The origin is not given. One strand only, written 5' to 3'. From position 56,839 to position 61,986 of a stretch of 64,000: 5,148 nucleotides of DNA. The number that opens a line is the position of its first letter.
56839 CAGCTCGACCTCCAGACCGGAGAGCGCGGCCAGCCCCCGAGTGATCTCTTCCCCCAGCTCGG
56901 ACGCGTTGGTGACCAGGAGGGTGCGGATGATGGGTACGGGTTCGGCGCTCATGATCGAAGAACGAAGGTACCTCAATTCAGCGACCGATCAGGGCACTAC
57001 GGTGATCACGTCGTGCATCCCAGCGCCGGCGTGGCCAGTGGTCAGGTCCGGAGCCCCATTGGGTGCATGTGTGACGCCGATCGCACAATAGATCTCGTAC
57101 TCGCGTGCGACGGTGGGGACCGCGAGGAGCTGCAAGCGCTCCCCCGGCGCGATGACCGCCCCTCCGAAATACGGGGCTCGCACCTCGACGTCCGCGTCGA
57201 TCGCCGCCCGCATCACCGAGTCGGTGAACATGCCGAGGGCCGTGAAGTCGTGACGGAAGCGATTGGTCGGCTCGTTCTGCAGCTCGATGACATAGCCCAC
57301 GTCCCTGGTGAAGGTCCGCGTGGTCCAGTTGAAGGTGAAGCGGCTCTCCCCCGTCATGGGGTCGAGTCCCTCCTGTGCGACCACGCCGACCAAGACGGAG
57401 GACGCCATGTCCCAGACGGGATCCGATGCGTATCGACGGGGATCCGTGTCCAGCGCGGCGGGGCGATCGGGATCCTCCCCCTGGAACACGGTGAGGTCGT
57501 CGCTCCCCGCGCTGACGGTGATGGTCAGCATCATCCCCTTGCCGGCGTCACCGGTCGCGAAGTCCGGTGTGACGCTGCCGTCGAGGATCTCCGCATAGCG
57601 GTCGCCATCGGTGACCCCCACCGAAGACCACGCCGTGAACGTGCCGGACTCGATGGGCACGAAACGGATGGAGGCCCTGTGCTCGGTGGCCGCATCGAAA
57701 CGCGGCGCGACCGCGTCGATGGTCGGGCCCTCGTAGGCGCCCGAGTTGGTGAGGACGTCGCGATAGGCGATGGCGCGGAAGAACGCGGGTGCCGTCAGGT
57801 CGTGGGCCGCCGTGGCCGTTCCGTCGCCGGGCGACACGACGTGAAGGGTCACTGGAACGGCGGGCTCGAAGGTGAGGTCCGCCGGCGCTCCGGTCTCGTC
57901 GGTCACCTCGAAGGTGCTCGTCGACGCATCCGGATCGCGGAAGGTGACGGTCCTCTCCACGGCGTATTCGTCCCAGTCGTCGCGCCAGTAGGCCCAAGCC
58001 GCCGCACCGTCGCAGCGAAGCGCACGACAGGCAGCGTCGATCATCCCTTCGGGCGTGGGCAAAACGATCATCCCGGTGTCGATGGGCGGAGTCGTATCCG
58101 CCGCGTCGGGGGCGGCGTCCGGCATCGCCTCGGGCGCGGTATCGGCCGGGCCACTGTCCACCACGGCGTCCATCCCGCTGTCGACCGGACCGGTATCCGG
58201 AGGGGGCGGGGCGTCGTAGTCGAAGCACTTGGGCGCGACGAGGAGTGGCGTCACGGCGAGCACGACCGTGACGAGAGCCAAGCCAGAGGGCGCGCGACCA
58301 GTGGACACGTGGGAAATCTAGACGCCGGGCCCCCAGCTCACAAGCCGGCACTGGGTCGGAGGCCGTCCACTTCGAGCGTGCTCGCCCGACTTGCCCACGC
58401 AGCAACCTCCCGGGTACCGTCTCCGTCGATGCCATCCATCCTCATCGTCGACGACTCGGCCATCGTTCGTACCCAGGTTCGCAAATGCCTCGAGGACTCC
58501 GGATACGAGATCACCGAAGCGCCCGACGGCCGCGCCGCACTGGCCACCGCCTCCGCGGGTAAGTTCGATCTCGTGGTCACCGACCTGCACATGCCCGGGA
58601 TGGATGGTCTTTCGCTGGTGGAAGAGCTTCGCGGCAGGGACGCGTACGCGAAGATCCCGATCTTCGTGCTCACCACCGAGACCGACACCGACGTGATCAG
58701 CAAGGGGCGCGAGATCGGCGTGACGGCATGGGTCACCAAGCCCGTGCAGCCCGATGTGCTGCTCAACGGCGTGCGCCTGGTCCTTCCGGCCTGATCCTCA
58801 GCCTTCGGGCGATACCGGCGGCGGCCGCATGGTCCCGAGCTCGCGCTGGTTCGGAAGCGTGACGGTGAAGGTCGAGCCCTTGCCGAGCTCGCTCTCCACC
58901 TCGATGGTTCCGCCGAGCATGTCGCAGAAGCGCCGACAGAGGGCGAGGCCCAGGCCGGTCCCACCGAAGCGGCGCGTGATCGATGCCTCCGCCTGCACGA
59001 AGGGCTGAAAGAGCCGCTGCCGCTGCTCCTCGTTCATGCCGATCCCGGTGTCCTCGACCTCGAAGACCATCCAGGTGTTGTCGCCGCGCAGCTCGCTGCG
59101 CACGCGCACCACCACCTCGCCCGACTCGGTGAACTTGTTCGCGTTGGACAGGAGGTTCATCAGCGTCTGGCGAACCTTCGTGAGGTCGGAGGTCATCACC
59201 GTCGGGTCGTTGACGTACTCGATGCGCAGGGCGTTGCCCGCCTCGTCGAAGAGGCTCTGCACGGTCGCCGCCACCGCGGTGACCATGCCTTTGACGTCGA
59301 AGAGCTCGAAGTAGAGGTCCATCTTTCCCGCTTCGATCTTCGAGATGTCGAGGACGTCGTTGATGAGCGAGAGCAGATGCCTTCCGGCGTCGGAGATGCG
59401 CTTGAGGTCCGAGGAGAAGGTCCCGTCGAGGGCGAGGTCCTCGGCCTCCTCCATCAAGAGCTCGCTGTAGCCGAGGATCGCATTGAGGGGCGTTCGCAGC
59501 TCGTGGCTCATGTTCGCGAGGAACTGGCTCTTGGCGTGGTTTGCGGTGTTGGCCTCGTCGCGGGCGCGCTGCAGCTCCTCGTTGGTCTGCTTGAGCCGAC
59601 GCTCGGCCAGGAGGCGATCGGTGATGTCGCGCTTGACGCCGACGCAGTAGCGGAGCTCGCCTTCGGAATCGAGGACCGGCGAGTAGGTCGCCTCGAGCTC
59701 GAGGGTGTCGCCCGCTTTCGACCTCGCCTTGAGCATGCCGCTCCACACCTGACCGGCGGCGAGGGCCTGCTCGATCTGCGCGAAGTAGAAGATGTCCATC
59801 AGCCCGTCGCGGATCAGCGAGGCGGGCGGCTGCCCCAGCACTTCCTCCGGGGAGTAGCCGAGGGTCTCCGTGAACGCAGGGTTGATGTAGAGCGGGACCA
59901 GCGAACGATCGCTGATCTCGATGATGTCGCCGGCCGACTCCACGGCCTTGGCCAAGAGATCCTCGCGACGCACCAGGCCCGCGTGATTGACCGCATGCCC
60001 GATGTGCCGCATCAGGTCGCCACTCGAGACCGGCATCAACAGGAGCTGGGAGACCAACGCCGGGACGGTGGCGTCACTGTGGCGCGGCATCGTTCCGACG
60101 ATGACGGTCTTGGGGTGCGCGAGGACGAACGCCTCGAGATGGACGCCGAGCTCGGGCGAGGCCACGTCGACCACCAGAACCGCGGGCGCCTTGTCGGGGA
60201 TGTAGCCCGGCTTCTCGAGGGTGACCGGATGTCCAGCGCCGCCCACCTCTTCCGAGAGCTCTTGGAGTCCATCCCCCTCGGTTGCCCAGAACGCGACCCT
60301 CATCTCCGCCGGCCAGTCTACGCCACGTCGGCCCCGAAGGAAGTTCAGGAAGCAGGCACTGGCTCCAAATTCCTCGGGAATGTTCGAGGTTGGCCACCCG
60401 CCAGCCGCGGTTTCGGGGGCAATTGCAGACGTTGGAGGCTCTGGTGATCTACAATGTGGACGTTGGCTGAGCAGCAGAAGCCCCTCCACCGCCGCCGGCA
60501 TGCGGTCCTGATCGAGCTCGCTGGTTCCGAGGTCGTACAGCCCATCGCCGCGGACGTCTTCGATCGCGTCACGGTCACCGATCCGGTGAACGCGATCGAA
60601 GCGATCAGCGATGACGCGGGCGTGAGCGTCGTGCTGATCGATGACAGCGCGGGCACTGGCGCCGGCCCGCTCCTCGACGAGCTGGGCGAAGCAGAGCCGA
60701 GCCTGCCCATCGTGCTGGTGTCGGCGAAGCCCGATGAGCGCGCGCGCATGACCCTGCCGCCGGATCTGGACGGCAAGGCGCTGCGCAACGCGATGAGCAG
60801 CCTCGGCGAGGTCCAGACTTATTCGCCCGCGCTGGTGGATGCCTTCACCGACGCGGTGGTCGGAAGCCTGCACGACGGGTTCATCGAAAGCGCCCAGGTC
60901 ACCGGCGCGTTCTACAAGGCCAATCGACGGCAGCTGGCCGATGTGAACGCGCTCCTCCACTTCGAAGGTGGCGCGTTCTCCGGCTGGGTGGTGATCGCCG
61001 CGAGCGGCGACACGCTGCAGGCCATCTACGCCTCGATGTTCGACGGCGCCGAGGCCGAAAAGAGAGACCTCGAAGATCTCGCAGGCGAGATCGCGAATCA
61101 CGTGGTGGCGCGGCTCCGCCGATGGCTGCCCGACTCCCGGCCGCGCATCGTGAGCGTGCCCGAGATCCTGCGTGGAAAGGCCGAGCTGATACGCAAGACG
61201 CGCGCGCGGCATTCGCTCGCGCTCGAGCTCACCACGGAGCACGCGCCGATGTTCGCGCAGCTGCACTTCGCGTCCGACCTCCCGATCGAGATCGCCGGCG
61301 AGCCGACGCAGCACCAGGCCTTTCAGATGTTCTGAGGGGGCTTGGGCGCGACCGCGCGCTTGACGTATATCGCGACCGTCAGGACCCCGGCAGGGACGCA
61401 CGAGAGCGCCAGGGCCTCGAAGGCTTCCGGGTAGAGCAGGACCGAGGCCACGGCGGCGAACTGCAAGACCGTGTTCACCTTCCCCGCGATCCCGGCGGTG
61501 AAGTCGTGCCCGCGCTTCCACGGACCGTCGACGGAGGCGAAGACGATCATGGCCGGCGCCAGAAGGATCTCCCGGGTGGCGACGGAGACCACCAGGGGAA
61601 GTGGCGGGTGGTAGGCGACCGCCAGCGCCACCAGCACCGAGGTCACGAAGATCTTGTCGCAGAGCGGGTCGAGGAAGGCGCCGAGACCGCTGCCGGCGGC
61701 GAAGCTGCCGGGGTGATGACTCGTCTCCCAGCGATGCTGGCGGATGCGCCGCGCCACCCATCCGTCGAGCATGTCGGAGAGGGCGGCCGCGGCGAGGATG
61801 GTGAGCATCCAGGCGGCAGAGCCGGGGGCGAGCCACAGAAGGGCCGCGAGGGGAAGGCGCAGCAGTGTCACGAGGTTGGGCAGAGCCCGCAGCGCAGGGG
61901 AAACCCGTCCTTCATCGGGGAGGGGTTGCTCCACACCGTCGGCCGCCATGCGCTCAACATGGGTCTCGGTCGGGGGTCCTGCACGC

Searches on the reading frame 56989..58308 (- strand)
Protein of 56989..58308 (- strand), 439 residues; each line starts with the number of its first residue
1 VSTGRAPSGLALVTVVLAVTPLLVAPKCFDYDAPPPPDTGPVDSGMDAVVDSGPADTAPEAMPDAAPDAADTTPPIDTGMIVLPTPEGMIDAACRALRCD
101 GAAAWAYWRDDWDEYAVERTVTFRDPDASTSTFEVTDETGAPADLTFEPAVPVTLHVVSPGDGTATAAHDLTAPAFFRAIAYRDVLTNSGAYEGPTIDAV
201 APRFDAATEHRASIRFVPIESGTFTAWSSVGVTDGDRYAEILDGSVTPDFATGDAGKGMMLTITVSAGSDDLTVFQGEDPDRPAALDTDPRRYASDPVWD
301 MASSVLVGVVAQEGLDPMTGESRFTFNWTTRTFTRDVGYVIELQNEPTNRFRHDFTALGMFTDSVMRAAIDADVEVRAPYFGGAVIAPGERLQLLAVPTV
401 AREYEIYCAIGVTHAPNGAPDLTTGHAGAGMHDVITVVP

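Call 6: search_protein_families(library=pfam, proteins=[window:56989-58308:-], max_evalue=0.1)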
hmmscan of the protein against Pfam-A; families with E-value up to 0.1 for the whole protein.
window:56989-58308:- (439 aa): 0 families

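Call 7: search_protein_families(library=ncbifam, proteins=[window:56989-58308:-], max_evalue=0.1)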
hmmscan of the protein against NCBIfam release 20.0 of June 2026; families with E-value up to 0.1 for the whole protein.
window:56989-58308:- (439 aa): 0 families

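Call 16: find_homologous_proteins(query=window:56989-58308:-, max_evalue=0.01)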
Query window:56989-58308:- (439 aa): 9 proteins with E <= 0.01 among 8000 candidates.
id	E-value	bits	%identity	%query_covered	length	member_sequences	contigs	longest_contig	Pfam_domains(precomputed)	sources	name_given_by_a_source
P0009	1.1e-289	978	100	100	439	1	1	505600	-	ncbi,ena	-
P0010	5.3e-181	620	66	98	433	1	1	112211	-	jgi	-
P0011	3.5e-161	555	65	89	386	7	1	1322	-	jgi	jgi:hypothetical protein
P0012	8.4e-146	504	56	97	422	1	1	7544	-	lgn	-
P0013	6.3e-125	436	65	68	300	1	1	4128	-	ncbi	-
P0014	7.4e-125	435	53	97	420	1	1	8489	-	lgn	-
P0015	1.5e-116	408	71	58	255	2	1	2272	-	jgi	jgi:uncharacterized cupredoxin-like copper-binding protein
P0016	5.9e-98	347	44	95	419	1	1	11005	-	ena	-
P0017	3.5e-93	331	48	80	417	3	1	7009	-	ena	-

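Call 19: find_encoding_contigs(protein=P0010, flank=10000, max_places=3)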
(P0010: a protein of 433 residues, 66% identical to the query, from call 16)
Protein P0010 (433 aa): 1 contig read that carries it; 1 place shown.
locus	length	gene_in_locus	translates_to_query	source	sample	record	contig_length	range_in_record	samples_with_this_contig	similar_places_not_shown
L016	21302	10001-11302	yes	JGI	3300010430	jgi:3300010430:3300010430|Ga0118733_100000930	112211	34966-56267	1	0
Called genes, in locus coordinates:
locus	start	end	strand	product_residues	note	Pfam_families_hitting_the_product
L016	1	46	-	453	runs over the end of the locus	PF13517:FG-GAP_3 (faint), PF01839:FG-GAP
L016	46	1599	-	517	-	-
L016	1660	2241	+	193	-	PF00578:AhpC-TSA, PF08534:Redoxin, PF00085:Thioredoxin, PF13098:Thioredoxin_2 (weak), PF13905:Thioredoxin_8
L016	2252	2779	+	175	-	PF02698:DUF218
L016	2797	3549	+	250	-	PF01618:MotA_ExbB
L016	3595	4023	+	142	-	PF02472:ExbD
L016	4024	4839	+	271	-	PF13103:TonB_2 (weak)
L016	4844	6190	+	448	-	PF04052:TolB_N (faint), PF26549:Tricorn_N, PF07676:PD40 (weak), PF26550:Tricorn_2nd, PF26549:Tricorn_N, PF07676:PD40 (weak)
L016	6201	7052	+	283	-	PF00069:Pkinase, PF07714:PK_Tyr_Ser-Thr, PF17667:Pkinase_fungal (weak)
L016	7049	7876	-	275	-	PF13690:CheX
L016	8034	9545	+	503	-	PF00989:PAS, PF08448:PAS_4, PF13426:PAS_9, PF08447:PAS_3, PF00512:HisKA, PF02518:HATPase_c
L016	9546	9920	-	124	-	PF00072:Response_reg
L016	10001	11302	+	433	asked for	-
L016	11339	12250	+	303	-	-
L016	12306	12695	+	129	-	-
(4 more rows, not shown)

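Call 42: find_encoding_contigs(protein=P0016, flank=10000, max_places=4)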
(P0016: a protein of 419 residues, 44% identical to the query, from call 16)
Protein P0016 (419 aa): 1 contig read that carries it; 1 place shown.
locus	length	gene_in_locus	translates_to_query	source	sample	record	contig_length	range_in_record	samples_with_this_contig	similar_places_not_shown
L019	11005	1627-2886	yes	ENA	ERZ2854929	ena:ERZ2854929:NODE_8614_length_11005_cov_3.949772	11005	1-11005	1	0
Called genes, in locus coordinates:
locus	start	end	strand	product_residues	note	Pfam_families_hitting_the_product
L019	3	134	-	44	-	?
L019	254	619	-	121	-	PF00072:Response_reg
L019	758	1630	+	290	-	-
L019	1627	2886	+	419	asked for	-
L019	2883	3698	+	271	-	-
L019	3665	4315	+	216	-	-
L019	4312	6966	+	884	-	PF00672:HAMP (weak), PF01627:Hpt, PF02518:HATPase_c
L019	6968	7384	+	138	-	-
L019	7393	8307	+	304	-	PF13690:CheX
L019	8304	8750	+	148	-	PF00127:Copper-bind (faint)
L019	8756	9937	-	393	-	-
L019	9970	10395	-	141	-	PF02130:YbeY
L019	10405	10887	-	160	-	-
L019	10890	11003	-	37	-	?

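Call 43: find_encoding_contigs(protein=P0017, flank=10000, max_places=4)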
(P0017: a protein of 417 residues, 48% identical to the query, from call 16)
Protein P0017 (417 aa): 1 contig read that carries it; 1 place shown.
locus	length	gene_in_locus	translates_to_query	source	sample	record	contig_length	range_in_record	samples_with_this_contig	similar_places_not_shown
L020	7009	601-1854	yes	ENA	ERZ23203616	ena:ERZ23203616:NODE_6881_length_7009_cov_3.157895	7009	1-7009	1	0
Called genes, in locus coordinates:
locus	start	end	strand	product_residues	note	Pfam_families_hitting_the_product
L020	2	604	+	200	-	?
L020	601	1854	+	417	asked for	-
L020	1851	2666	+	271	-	-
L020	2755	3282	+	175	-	PF27139:Aq_1264_TM (weak)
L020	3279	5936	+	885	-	PF00672:HAMP (faint), PF01627:Hpt, PF02518:HATPase_c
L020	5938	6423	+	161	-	-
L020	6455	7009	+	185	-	?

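Call 46: find_encoding_contigs(protein=P0014, flank=10000, max_places=3)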
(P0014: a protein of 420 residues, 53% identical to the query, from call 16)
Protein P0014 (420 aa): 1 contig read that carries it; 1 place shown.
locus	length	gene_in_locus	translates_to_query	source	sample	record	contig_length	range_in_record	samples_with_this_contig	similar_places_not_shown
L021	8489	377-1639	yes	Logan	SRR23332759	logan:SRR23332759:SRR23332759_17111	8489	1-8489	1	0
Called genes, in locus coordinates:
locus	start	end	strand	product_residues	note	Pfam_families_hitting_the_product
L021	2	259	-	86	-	?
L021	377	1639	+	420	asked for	-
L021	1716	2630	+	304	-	PF13690:CheX (weak)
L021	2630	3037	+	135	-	-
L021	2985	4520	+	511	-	PF27139:Aq_1264_TM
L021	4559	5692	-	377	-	PF02678:Pirin, PF05726:Pirin_C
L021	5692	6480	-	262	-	PF05050:Methyltransf_21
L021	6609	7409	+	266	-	PF00563:EAL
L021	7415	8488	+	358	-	?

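Call 47: find_encoding_contigs(protein=P0012, flank=10000, max_places=3)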
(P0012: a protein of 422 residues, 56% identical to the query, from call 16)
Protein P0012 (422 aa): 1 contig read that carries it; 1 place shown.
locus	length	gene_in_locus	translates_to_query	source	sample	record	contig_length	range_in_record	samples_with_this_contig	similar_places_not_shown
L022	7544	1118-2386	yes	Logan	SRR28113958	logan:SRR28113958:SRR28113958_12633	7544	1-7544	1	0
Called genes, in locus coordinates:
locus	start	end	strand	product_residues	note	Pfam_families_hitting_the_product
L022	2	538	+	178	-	?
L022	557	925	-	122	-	PF00072:Response_reg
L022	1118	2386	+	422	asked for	-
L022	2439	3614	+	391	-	PF13442:Cytochrome_CBB3 (faint)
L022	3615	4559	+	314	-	PF13690:CheX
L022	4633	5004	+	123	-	-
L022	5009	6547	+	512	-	PF27139:Aq_1264_TM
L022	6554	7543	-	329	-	?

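Call 52: search_solved_structures(query=A2, max_evalue=1)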
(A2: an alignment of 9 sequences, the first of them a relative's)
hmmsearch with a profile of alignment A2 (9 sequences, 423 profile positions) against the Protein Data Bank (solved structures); distinct sequences matched with E-value up to 1: 0.

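Call 56: search_protein_families(library=pfam, proteins=[L019:758-1630:+, L019:2883-3698:+, L019:8756-9937:-], max_evalue=0.01)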
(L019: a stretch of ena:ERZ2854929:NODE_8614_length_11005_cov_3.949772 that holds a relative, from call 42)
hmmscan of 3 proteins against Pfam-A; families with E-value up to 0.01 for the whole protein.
L019:758-1630:+ (290 aa): 0 families

L019:2883-3698:+ (271 aa): 0 families

L019:8756-9937:- (393 aa): 0 families

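Call 63: predict_structure(alignment_id=A2)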
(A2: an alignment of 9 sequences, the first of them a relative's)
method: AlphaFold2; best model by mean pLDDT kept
length: 439 residues; sequences in the alignment: 9
mean_pLDDT: 61.9   pTM: 0.55
mean pLDDT of the five models: 61.9, 61.2, 60.3, 55.5, 52.5
residues with pLDDT >= 90: 31; 70-90: 186; 50-70: 72; < 50: 150
segments of 3 or more residues with pLDDT < 50: 1-111, 190-197, 233-235, 270-280, 368-381
pLDDT, mean of each block of 10 residues (from residue 1): 37 41 30 29 29 31 32 29 32 32 38 64 69 77 80 77 70 70 52 45 62 71 76 52 64 74 73 39 68 75 83 82 88 91 84 80 67 39 69 81 90 78 87 93
secondary structure, 60 per line:
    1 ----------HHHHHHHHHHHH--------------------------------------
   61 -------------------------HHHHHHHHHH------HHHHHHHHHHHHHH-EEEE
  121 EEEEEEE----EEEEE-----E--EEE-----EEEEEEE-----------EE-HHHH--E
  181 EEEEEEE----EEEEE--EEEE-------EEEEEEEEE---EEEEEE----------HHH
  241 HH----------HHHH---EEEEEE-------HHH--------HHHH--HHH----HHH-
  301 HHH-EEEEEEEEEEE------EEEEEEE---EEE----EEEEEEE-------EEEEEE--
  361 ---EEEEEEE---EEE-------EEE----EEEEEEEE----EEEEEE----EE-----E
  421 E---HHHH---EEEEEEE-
elements in order: H11-22 H86-95 H102-115 E117-127 E132-136 E145-147 E153-159 H174-177 E180-187 E192-196 E199-202 E210-218 E222-227 H238-242 H253-256 E260-265 H284-287 E305-315 E322-328 E332-334 E339-345 E353-358 E364-370 E374-376 E384-386 E391-398 E403-408 H425-428 E432-438

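Call 65: fold_search(model_id=the predicted structure, library=pdb)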
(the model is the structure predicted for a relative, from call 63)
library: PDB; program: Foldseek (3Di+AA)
matches with E <= 10: 1351; with E <= 0.001: 546
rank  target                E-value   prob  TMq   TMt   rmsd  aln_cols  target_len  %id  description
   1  2dv6_A                1.9e-12  1.00  0.20  0.21  19.6       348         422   15  Crystal structure of nitrite reductase from Hyphomicrobium denitrificans (released 2007-02-20)
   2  6tfo_C                3.1e-12  1.00  0.20  0.21  20.0       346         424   14  Crystal structure of as isolated three-domain copper-containing nitrite reductase from Hyphomicrobium denitrificans st (released 2020-06-10)
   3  6tfo_B                1.1e-11  1.00  0.20  0.21  19.9       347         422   14  Crystal structure of as isolated three-domain copper-containing nitrite reductase from Hyphomicrobium denitrificans st (released 2020-06-10)
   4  6tfd_A                1.1e-11  1.00  0.20  0.20  19.8       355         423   15  Crystal structure of nitrite and NO bound three-domain copper-containing nitrite reductase from Hyphomicrobium denitri (released 2020-06-10)
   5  8z59_B                2.7e-11  1.00  0.22  0.22  17.7       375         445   10  The X-Ray crystal structure of multicopper oxidase from Sulfurimonas sp. (released 2025-02-19)
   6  6the                  5.7e-11  1.00  0.22  0.31  15.9       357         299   13  Crystal structure of core domain of four-domain heme-cupredoxin-Cu nitrite reductase from Bradyrhizobium sp. ORS 375 (released 2020-04-22)
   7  1w6l                  7.2e-11  1.00  0.22  0.19  17.8       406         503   10  3D structure of CotA incubated with CuCl2 (released 2005-10-26)
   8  3wia_I                1.5e-10  1.00  0.23  0.36  16.4       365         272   11  Crystal structure of the N-terminal 1-37 residues deleted mutant of Geobacillus copper nitrite reductase (released 2014-07-23)
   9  3wia_A                1.5e-10  1.00  0.23  0.36  16.5       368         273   12  Crystal structure of the N-terminal 1-37 residues deleted mutant of Geobacillus copper nitrite reductase (released 2014-07-23)
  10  2wsd                  1.9e-10  1.00  0.22  0.19  18.0       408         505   11  Proximal mutations at the type 1 Cu site of CotA-laccase: I494A mutant (released 2010-09-29)
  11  4q8b_A                2.1e-10  1.00  0.22  0.20  18.2       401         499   11  The crystal structure of CotA laccase complexed with sinapic acid (released 2015-04-29)
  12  4q89_B                2.1e-10  1.00  0.21  0.19  17.9       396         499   12  Crystal Structure of the CotA native enzyme (released 2015-04-29)
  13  4q89_A                2.8e-10  1.00  0.23  0.20  18.4       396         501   11  Crystal Structure of the CotA native enzyme (released 2015-04-29)
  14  4f7k_A                2.9e-10  1.00  0.21  0.24  17.0       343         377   12  Crystal structure of Lac15 from a marine microbial metagenome (released 2013-05-22)
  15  5anh_A                3.5e-10  1.00  0.20  0.18  16.2       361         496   12  CRYSTAL STRUCTURE OF LACCASE FROM BASIDIOMYCETE PM1 (CECT 2971) (released 2016-08-24)
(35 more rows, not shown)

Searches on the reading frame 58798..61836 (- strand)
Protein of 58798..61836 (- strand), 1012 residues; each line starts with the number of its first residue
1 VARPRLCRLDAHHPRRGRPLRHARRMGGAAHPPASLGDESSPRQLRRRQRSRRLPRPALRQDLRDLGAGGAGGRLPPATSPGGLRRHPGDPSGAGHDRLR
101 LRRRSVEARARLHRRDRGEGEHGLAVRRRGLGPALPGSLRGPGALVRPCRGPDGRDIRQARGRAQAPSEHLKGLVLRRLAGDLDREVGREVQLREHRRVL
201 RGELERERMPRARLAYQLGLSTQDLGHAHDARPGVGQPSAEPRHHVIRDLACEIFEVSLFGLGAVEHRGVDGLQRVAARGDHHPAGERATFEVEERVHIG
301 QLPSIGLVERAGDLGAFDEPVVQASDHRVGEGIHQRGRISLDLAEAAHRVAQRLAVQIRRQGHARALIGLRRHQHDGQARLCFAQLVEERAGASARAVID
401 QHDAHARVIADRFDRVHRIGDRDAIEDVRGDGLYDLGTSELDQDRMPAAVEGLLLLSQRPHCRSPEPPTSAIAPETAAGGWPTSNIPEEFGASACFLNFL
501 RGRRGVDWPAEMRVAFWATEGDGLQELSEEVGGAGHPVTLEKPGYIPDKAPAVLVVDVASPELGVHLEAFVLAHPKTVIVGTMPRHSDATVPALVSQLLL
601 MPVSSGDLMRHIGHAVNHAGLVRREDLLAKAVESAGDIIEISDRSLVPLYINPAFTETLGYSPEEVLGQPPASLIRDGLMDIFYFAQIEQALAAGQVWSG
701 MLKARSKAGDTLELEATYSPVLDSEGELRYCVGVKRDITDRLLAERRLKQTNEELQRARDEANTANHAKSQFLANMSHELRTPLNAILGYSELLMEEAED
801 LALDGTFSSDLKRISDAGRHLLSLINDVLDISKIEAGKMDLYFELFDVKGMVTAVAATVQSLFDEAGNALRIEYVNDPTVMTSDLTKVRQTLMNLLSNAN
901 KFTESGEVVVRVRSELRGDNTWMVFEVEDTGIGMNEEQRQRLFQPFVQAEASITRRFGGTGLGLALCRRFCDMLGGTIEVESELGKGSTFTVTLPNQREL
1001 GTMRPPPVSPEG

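Call 56: search_protein_families(library=pfam, proteins=[window:58798-61836:-], max_evalue=0.01)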
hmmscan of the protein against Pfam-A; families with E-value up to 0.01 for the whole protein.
window:58798-61836:- (1012 aa): 7 families
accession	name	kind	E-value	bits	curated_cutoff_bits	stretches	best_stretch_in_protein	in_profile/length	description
PF02518.31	HATPase_c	-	1.8e-29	102.9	26.4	1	884-997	2-110/111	Histidine kinase-, DNA gyrase B-, and HSP90-like ATPase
PF00512.31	HisKA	-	1.5e-21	76.6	26.9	1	768-837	1-66/66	His Kinase A (phospho-acceptor) domain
PF08448.16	PAS_4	-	6.3e-12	46.1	23.1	1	633-741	2-108/110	PAS fold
PF13426.13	PAS_9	-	6.8e-12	46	27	1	649-740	14-103/103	PAS domain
PF00989.32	PAS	-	1.3e-11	45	22.6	1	629-738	4-113/113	PAS fold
PF08447.18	PAS_3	-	1.7e-10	41.5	25.6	1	649-734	2-88/89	PAS fold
PF13581.12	HATPase_c_2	-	0.00056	20.3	27.4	1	888-974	32-112/127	Histidine kinase-like ATPase domain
